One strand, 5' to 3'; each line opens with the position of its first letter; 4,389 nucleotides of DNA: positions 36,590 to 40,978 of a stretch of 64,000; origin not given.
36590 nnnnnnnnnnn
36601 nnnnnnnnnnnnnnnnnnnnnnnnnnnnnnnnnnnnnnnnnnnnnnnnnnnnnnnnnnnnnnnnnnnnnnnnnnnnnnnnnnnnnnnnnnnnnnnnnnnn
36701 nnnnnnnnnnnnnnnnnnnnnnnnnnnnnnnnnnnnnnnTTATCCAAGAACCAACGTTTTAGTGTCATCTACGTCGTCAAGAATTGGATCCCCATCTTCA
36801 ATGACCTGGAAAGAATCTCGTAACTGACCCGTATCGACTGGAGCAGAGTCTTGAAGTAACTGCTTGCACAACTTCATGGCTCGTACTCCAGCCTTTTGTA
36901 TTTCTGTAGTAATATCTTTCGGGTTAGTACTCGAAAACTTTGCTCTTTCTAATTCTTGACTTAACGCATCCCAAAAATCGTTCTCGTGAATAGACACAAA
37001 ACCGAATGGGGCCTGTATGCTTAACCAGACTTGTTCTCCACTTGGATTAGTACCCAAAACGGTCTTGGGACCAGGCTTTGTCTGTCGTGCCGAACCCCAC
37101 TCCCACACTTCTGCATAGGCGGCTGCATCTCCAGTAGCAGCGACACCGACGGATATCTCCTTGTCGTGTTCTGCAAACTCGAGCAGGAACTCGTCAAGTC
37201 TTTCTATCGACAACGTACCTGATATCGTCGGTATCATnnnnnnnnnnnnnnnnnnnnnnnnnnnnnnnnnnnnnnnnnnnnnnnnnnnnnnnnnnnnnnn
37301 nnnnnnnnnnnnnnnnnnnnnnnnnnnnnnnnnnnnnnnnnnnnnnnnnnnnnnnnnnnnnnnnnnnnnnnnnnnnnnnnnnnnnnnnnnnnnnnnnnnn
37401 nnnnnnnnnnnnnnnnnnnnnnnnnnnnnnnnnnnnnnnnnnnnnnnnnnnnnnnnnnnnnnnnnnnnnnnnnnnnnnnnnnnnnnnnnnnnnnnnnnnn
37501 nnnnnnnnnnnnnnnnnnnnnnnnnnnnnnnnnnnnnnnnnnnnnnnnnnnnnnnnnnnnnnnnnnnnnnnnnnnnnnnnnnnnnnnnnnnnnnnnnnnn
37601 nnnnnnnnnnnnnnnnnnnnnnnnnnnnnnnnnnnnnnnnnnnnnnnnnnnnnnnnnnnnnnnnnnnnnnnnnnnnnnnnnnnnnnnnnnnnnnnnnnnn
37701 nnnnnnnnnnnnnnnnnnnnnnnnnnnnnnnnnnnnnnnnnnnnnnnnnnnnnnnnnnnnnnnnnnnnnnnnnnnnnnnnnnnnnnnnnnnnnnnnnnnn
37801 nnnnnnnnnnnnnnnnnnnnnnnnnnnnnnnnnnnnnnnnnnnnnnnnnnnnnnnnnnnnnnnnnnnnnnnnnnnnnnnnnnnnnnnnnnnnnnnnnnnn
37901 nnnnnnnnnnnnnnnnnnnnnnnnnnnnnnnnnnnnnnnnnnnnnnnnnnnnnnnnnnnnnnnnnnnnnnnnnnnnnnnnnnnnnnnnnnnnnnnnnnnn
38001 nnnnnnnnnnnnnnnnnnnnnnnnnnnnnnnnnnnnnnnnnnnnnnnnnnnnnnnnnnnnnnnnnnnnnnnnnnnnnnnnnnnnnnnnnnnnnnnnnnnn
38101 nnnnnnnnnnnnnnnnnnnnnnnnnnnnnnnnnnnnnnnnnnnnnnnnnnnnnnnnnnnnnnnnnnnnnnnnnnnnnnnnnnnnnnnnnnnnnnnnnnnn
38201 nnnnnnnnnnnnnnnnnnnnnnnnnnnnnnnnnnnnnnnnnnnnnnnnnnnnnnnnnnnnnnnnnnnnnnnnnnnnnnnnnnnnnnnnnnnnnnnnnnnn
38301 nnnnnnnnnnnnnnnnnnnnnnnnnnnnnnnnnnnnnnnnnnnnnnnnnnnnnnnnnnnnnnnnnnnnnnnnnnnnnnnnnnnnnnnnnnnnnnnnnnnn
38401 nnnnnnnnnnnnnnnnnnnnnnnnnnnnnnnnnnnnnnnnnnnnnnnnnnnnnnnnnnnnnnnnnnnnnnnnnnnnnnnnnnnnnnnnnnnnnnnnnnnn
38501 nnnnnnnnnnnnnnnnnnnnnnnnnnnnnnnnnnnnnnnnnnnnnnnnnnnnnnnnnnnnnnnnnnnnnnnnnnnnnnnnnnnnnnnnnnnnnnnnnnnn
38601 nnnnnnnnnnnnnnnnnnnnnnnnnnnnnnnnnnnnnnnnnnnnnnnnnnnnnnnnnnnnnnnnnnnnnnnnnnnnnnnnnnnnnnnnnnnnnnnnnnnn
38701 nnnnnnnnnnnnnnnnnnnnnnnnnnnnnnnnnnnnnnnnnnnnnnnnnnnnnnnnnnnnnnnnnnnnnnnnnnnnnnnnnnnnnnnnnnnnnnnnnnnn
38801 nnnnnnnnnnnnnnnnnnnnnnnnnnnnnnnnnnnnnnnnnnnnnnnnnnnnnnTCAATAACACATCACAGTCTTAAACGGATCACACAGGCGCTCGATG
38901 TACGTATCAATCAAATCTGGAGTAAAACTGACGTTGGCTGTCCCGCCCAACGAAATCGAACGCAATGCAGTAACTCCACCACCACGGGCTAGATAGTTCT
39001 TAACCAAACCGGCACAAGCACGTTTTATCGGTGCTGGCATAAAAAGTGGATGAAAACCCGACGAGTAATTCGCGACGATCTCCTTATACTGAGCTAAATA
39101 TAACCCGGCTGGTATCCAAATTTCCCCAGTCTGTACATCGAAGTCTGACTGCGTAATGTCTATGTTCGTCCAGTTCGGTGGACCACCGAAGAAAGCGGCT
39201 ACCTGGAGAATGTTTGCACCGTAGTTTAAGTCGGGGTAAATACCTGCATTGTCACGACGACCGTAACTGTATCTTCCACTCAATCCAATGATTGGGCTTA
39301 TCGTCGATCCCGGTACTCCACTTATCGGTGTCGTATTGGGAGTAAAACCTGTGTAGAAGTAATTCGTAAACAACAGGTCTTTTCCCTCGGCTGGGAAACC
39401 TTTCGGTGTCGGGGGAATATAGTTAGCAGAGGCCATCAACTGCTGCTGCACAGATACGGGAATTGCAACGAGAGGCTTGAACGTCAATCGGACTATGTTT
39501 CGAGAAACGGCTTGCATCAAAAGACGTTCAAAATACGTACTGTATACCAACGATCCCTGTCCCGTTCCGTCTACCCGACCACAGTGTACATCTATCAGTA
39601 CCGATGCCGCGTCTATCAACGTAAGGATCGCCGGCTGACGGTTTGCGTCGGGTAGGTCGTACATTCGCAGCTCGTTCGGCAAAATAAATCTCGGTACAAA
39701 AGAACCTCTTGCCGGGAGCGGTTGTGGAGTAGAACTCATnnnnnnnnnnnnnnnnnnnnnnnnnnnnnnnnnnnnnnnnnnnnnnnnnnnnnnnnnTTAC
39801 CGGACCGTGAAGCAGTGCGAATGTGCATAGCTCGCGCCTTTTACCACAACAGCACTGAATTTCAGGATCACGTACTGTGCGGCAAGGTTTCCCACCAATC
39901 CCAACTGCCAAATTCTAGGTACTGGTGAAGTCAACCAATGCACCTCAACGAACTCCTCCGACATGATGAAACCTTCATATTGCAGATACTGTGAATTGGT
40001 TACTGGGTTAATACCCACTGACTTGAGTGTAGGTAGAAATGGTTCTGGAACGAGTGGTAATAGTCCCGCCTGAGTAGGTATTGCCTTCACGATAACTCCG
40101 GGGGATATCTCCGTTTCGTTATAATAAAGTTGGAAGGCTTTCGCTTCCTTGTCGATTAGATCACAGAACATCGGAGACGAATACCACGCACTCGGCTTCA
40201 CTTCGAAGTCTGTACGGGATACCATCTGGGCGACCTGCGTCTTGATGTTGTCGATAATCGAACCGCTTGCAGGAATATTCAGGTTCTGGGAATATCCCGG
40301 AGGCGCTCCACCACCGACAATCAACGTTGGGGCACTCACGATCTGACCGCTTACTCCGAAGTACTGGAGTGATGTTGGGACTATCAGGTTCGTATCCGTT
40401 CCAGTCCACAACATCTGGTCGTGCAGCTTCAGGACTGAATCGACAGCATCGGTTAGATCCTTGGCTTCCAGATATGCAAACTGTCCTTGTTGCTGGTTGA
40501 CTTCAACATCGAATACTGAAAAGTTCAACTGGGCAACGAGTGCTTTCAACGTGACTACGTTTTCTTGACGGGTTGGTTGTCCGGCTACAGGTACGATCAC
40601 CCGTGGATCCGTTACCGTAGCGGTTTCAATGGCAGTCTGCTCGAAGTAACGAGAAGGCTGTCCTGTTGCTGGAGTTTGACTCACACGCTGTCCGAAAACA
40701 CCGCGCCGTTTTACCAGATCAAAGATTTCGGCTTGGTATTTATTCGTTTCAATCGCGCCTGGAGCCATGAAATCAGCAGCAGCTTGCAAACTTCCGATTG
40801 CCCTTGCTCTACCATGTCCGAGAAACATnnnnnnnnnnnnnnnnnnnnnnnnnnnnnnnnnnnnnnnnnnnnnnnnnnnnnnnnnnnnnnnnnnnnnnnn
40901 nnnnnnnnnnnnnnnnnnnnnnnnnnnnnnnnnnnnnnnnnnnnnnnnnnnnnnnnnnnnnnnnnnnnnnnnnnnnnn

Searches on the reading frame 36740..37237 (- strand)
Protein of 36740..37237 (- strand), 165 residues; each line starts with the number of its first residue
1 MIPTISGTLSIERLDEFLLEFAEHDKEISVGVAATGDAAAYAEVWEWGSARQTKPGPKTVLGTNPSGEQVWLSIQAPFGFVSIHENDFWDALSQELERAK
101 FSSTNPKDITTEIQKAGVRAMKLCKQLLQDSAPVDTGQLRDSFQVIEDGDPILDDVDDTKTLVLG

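Call 6: search_protein_families(library=phrogs, proteins=[window:36740-37237:-], max_evalue=0.01)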
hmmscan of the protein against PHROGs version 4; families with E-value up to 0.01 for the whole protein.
window:36740-37237:- (165 aa): 0 families

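Call 17: search_protein_families(library=pfam, proteins=[window:36740-37237:-], max_evalue=0.1)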
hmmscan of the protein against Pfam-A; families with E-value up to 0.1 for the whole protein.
window:36740-37237:- (165 aa): 2 families
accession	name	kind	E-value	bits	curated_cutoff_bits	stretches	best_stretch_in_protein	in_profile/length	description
PF04883.17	HK97-gp10_like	-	0.00054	21.3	21.4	1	108-150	13-59/78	Bacteriophage HK97-gp10, putative tail-component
PF07312.16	DUF1459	-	0.076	13.7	23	0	36-58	47-69/81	Protein of unknown function (DUF1459)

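Call 45: search_solved_structures(query=A4, max_evalue=5)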
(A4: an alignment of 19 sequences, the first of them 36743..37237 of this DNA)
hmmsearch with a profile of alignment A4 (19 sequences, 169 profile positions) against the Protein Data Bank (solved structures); distinct sequences matched with E-value up to 5: 11.
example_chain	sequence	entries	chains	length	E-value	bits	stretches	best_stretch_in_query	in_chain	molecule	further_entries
8ro0_Z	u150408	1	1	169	0.33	14.1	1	106-149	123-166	Coiled-coil domain-containing protein 12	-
5det_A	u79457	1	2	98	0.58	13.2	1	68-123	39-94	RNA-binding protein with multiple splicing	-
5cyj_A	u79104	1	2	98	0.6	13.2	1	68-123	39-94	RNA-binding protein with multiple splicing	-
2m9k_A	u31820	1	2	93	0.61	13.2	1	68-123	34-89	RNA-binding protein with multiple splicing 2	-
1zty_A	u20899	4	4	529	0.71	12.9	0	57-101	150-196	Chitin Oligosaccharide Binding Protein | Peptide ABC transporter, periplasmic peptide-binding protein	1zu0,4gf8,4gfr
8i5j_A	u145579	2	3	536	0.74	12.9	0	57-101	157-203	ABC transporter substrate-binding protein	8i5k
7zqy_A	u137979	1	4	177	0.97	12.5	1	94-165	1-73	DH domain-containing protein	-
2rez_A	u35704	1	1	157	1.3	12.1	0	40-66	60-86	Multifunctional cyclase-dehydratase-3-O-methyl transferase tcmN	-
3tvq_A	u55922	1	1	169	1.5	11.9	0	40-66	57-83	Multifunctional cyclase-dehydratase-3-O-methyl transferase tcmN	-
9n5z_B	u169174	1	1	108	1.6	11.8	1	30-52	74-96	light chain antibody Fab AMB38310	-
2rer_A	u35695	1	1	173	1.6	11.8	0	40-66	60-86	Multifunctional cyclase-dehydratase-3-O-methyl transferase tcmN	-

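Call 46: search_protein_families(library=pfam, alignment_id=A4, max_evalue=0.01)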
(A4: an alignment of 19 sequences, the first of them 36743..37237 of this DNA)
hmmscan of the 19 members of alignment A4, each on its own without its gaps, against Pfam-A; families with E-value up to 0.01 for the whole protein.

A. member 1, window:36743-37237:- (165 aa): 1 family
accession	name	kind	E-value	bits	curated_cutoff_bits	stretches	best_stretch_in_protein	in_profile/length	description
PF04883.17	HK97-gp10_like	-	0.00054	21.3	21.4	1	108-150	13-59/78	Bacteriophage HK97-gp10, putative tail-component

B. families by the number of members that match (of 19 scanned): 1 family
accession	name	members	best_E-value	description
PF04883.17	HK97-gp10_like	11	3.5e-06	Bacteriophage HK97-gp10, putative tail-component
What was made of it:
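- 36740..37237 (-): Upstream neighbour g165: HK97-gp10-like tail-completion / neck protein; its stop codon lies 9 nt before the PRP start. Pfam PF04883 scores 21.3 bits here (cut-off 21.4); 11 of 19 orthologues hit it, best E 3.5e-6 (calls 17, 46).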

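Call 80: search_protein_families(library=ncbifam, proteins=[window:36740-37237:-], max_evalue=0.1)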
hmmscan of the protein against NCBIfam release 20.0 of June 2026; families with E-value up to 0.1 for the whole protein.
window:36740-37237:- (165 aa): 1 family
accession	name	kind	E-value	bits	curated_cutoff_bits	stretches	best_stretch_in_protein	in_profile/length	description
TIGR01725.1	phge_HK97_gp10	equivalog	0.012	16.2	30.8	0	25-53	65-91/120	HK97-gp10 family putative phage morphogenesis protein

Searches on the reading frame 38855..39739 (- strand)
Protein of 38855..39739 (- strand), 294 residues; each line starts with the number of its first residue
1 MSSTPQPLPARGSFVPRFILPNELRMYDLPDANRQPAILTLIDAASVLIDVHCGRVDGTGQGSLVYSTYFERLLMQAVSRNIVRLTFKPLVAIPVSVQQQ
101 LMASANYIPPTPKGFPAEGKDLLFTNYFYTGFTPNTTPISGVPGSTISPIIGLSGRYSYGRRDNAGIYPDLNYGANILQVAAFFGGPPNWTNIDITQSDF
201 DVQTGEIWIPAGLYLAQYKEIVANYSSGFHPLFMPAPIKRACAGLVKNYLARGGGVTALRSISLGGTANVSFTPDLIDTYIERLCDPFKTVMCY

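Call 6: search_protein_families(library=phrogs, proteins=[window:38855-39739:-], max_evalue=0.01)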
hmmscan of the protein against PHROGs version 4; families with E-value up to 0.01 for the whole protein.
window:38855-39739:- (294 aa): 1 family
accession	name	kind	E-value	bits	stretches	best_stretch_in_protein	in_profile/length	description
phrog_442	-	connector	4.1e-08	33.9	1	197-290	169-262/270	head-tail adaptor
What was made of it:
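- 38855..39739 (-): Head-tail adaptor-like protein (g294). PHROG 442 'head-tail adaptor', E 4e-8 (call 6).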

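Call 17: search_protein_families(library=pfam, proteins=[window:38855-39739:-], max_evalue=0.1)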
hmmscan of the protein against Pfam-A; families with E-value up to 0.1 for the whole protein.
window:38855-39739:- (294 aa): 0 families

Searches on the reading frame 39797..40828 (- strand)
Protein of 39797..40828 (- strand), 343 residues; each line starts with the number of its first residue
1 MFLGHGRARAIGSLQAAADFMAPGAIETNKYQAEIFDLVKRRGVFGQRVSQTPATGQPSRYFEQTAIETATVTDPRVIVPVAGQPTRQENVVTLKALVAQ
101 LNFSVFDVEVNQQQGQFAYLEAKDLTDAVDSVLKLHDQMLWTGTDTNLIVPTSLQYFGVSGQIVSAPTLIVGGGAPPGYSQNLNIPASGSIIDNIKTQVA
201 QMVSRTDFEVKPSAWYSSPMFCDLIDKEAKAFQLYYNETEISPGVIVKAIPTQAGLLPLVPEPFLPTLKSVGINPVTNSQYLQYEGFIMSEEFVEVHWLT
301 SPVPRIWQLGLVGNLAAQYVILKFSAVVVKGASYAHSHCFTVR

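Call 6: search_protein_families(library=phrogs, proteins=[window:39797-40828:-], max_evalue=0.01)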
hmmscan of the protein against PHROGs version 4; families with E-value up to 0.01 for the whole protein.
window:39797-40828:- (343 aa): 0 families

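Call 17: search_protein_families(library=pfam, proteins=[window:39797-40828:-], max_evalue=0.1)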
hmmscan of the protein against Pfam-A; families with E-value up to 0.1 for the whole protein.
window:39797-40828:- (343 aa): 0 families

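Call 38: search_dna_similar(query=window:39797-40828:-, collection=phages, mode=protein, max_rows=15, max_evalue=0.01)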
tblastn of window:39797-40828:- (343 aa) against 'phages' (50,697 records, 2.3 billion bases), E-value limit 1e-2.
No match.

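Call 85: find_related_loci(query=A7, collection=viral_contigs, flank=9000)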
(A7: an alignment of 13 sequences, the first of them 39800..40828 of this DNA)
Query A7 (343 aa) in viral_contigs; peptide patterns used: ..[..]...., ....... (x = any residue, [..] = any of these).
199 stretches matched a pattern; 29 encode a relative of the query (tblastn E <= 1e-3); 29 distinct loci.
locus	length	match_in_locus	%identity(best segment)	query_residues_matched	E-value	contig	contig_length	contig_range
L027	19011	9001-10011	77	7-343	3e-178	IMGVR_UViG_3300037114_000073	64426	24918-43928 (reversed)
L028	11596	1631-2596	68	11-342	3e-145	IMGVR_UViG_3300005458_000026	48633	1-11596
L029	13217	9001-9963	64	8-343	9e-142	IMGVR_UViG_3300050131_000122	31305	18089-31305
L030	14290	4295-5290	65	2-343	2e-141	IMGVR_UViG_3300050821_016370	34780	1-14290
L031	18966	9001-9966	63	7-343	1e-138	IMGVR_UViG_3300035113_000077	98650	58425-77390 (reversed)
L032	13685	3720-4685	63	7-343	1e-138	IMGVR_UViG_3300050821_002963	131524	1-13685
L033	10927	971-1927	64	11-343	9e-139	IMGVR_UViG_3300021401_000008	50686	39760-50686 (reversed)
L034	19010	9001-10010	71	7-343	3e-139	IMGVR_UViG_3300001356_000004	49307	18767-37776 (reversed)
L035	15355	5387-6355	64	8-343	4e-137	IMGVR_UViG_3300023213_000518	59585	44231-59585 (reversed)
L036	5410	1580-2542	62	8-343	4e-135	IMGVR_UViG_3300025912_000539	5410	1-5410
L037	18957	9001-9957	62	12-343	2e-133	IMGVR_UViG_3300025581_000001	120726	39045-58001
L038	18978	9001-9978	56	3-343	7e-124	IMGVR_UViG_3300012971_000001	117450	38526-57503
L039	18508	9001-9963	53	12-343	2e-116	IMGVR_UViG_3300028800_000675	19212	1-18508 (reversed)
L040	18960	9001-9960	54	13-343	8e-116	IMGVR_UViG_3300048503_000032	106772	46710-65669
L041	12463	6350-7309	54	13-343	8e-116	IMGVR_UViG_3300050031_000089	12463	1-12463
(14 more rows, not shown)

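Call 86: search_solved_structures(query=A7, max_evalue=1)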
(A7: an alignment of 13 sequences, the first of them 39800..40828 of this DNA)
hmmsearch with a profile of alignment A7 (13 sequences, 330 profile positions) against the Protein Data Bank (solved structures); distinct sequences matched with E-value up to 1: 1.
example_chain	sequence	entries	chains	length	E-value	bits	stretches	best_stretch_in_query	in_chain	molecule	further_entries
5hub_A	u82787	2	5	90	0.48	13.1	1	28-61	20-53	Chorismate mutase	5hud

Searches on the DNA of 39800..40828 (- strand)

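Call 106: search_rna_families(sources=[L082, L083, L084, L085, L087, L090, L092, L096, L097, L098, L102, L104, L106, L108, L109, L036], threshold=gathering, show_alignments=1)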
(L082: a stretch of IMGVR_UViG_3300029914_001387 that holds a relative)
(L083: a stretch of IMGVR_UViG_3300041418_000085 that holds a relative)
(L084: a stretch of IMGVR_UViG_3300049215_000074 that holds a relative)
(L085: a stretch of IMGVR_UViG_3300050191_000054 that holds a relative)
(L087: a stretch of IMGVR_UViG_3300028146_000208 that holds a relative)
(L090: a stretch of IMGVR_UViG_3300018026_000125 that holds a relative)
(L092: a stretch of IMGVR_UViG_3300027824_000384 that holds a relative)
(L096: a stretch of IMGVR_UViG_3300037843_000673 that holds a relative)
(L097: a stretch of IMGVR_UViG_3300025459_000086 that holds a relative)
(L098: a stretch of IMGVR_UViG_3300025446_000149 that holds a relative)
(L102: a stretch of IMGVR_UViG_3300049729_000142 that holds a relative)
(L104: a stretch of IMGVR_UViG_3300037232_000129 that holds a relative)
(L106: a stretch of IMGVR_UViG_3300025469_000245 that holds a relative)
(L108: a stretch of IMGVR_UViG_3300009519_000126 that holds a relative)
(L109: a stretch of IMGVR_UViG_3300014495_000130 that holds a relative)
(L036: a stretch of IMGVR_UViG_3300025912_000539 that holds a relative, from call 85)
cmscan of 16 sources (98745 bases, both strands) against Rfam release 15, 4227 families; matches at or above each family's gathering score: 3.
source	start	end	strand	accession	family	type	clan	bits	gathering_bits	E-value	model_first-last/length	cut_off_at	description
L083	280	495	-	RF00028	Intron_gpI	Intron;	-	78.1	50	6e-18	1-253/253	no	Group I catalytic intron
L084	1787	1972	+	RF00028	Intron_gpI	Intron;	-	59.1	50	2.9e-12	1-253/253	no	Group I catalytic intron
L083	2916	3128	-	RF00028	Intron_gpI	Intron;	-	56.1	50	2.3e-11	1-253/253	no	Group I catalytic intron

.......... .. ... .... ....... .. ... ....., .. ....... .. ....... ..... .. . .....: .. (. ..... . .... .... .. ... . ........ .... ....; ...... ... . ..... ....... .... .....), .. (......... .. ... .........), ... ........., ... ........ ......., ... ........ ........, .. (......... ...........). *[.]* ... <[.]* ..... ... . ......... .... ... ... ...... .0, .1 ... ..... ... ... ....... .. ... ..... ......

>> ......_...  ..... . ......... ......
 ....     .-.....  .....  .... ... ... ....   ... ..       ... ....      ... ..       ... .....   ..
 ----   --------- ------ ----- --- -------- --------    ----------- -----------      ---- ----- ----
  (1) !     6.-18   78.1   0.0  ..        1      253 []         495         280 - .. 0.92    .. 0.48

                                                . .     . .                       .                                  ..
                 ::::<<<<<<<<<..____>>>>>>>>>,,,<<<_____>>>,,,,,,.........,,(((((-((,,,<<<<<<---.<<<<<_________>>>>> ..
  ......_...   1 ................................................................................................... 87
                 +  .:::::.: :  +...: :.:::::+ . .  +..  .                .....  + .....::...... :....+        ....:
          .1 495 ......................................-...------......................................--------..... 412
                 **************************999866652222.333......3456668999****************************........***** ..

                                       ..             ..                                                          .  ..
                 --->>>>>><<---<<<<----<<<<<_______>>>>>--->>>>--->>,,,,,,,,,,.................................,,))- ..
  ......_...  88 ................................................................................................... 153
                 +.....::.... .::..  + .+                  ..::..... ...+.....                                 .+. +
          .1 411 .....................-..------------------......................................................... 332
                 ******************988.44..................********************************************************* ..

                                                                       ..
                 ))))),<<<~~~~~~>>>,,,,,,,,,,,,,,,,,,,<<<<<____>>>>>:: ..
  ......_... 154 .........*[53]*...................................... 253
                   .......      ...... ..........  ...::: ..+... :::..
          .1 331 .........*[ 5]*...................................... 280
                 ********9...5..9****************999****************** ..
